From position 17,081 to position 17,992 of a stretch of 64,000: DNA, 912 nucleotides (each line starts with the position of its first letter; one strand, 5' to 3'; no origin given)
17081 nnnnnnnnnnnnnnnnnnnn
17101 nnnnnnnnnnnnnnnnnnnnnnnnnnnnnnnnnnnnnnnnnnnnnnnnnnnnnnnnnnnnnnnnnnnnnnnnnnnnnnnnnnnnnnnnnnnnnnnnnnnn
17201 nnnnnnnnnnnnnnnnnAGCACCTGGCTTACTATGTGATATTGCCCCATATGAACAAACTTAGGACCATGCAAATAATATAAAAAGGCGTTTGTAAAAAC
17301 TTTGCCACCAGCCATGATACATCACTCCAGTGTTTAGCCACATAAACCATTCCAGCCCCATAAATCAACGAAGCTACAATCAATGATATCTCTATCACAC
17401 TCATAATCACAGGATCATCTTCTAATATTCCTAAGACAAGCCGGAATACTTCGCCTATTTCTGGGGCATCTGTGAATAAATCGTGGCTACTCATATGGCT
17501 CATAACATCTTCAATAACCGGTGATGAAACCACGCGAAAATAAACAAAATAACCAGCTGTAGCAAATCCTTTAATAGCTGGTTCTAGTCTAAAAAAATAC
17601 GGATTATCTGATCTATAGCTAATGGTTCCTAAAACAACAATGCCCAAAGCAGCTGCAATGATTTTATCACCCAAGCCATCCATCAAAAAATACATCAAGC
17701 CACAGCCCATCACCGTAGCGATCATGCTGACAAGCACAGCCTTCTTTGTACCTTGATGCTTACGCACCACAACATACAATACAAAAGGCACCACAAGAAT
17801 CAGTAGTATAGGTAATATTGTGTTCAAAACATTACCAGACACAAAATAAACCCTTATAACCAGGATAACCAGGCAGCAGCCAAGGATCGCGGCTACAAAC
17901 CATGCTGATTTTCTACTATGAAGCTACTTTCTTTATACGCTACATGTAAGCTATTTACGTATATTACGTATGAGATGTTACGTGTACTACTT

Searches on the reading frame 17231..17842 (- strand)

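Call 53: search_protein_families(library=pfam, proteins=[window:17231-17842:-], max_evalue=0.0001)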
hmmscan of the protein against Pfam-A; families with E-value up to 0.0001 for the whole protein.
window:17231-17842:- (203 aa): 1 family
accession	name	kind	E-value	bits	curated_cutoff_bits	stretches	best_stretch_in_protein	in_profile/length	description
PF04279.20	IspA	-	1.7e-05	25.6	28.7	1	17-116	7-107/176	Intracellular septation protein A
